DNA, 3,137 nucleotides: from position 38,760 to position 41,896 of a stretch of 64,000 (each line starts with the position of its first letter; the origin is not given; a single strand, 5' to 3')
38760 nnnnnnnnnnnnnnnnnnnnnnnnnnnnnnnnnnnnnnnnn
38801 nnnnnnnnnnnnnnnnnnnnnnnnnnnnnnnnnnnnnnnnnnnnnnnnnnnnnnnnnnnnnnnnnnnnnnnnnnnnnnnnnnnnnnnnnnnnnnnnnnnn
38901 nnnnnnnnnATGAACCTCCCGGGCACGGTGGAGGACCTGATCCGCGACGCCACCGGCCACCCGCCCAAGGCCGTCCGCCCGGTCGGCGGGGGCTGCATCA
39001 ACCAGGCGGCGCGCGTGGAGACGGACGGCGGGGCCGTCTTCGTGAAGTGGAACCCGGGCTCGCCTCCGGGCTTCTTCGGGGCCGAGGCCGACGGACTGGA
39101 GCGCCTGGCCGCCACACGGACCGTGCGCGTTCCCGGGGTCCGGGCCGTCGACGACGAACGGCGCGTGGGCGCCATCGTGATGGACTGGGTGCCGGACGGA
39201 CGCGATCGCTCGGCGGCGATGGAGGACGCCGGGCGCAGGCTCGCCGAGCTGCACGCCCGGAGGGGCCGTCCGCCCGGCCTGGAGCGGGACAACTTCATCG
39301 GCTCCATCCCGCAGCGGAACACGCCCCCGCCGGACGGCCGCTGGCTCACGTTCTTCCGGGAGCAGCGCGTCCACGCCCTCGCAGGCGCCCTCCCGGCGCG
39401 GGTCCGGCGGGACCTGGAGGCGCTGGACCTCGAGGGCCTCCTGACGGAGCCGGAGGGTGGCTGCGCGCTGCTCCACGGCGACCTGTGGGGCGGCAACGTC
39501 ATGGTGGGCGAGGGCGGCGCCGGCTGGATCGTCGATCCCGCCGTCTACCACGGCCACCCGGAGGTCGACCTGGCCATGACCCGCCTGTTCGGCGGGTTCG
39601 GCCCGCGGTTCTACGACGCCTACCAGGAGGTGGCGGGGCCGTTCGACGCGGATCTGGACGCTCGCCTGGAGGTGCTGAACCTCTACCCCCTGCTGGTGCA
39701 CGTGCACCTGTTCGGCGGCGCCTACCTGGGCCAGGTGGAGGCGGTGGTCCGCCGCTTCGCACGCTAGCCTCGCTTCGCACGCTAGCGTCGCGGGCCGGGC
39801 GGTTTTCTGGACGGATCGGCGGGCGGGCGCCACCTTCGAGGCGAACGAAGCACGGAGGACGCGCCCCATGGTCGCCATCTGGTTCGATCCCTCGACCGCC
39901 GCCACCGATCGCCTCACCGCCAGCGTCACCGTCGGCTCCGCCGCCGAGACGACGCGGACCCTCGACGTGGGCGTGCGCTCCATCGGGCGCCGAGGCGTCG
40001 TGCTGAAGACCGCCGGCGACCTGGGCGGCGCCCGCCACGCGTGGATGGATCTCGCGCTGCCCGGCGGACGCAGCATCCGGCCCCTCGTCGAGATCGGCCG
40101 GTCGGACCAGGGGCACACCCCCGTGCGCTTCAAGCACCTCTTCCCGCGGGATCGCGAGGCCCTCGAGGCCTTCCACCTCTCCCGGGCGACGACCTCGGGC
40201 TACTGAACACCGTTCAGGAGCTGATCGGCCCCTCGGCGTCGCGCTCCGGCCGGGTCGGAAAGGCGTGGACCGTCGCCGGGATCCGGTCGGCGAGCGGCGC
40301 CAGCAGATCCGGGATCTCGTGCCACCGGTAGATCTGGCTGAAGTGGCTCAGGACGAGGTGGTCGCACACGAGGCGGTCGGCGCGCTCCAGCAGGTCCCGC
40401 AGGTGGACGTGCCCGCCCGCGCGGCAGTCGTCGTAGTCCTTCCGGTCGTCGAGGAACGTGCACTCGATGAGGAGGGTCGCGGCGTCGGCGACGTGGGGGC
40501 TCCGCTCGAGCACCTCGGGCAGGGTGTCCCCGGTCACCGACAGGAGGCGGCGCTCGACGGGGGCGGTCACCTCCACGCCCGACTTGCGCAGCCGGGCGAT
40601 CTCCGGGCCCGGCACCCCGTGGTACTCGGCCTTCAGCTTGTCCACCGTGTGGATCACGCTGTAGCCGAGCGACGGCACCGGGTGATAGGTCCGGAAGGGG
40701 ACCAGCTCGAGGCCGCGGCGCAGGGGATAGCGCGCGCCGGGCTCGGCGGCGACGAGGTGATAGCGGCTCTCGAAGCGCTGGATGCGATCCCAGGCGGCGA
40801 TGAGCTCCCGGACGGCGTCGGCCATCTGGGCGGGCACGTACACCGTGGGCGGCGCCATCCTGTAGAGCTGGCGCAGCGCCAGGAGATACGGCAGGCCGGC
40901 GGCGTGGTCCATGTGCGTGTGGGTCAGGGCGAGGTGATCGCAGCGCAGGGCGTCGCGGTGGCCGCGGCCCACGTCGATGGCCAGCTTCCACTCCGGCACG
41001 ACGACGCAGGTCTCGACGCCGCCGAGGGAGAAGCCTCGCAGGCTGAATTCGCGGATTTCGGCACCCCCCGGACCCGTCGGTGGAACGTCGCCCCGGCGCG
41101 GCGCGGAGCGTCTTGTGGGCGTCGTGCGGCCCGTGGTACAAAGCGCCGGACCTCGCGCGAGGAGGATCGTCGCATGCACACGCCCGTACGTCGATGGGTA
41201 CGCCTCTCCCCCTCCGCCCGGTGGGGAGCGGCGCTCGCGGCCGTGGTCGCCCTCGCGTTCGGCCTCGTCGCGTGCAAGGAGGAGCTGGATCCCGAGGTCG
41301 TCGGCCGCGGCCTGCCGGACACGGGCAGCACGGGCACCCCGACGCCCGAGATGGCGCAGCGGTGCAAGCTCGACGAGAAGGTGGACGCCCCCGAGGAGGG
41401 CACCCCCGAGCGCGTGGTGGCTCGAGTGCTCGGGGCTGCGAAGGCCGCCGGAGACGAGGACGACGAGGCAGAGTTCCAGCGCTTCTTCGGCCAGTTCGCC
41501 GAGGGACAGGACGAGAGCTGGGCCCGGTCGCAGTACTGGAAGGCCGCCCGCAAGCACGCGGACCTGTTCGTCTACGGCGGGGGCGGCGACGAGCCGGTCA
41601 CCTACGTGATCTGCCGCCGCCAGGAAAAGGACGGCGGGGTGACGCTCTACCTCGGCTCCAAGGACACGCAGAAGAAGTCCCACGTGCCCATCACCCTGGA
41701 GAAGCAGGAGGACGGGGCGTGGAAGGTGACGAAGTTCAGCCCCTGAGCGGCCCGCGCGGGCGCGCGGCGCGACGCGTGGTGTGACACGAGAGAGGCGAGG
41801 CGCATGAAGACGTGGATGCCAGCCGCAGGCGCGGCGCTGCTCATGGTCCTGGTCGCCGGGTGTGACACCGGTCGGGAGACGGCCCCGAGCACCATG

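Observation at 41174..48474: Island of exported proteins: two lipoproteins, a Kelch beta-propeller lipoprotein, a PEGA/TM protein and a 1061-aa Cys-repeat/IPT adhesin-like lipoprotein with DNA-level tandem repeats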

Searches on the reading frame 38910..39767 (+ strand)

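Call 59: search_protein_families(library=pfam, proteins=[window:38910-39767:+], max_evalue=0.0001)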
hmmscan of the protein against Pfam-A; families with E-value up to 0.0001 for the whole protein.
window:38910-39767:+ (285 aa): 2 families
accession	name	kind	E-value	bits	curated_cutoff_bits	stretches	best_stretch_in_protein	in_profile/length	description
PF03881.20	Fructosamin_kin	-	6.8e-64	216.3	22.4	1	8-282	6-284/288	Fructosamine kinase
PF01636.29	APH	-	2.4e-14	54.1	23.2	1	22-247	2-231/239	Phosphotransferase enzyme family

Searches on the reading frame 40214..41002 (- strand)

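Call 59: search_protein_families(library=pfam, proteins=[window:40214-41002:-], max_evalue=0.0001)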
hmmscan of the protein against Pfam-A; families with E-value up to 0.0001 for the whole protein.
window:40214-41002:- (262 aa): 1 family
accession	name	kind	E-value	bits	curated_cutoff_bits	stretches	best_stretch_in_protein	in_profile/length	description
PF12706.13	Lactamase_B_2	-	2.5e-08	34.2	27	1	20-221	30-200/200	Beta-lactamase superfamily domain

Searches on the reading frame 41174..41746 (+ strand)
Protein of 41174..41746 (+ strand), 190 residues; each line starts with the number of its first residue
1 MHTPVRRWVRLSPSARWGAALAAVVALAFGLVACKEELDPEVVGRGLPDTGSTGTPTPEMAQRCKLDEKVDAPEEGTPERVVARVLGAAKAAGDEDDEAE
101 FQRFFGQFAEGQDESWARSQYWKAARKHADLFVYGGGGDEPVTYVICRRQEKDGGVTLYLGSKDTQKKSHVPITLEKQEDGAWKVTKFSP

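Call 7: search_protein_families(library=pfam, proteins=[window:41174-41746:+], max_evalue=0.01)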
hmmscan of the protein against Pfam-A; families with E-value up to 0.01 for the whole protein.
window:41174-41746:+ (190 aa): 0 families

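Call 8: search_protein_families(library=ncbifam, proteins=[window:41174-41746:+], max_evalue=0.01)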
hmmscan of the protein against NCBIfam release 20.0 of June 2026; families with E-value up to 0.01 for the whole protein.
window:41174-41746:+ (190 aa): 0 families

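Call 49: search_protein_representatives(protein=window:41174-41746:+)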
Query: 190 residues. Proteins with E-value up to 0.001 (for the whole library): 55; up to 1e-10: 26; up to 1e-30: 6. The best 55 are listed.
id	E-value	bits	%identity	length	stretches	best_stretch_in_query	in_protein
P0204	2.5e-43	164.6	51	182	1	16-190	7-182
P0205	1.1e-39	152.8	54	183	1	16-190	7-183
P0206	5.5e-38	147.2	48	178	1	14-190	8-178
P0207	3.2e-35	138.1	45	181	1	8-190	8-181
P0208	3.0e-33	131.7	50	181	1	1-190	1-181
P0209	7.0e-32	127.2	47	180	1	16-190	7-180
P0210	3.7e-29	118.4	44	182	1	36-190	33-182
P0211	1.3e-27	113.3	38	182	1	23-190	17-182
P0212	3.0e-27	112.1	44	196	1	12-190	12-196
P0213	7.1e-27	110.9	43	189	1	17-189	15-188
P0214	8.8e-24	100.8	44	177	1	22-189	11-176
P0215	9.6e-24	100.7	40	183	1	16-190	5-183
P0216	9.5e-21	90.9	43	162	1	62-190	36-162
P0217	9.6e-21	90.9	40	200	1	37-190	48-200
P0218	6.2e-19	85.0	37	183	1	20-190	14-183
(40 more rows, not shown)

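Call 81: search_protein_families(library=ncbifam, proteins=[window:41174-41746:+], max_evalue=1)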
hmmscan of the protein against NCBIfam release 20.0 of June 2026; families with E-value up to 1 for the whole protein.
window:41174-41746:+ (190 aa): 1 family
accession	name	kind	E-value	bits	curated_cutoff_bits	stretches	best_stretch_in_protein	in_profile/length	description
NF053527.1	lipo_Cory_WKLS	subfamily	0.07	13.1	105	0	156-187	117-147/166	WKL family lipoprotein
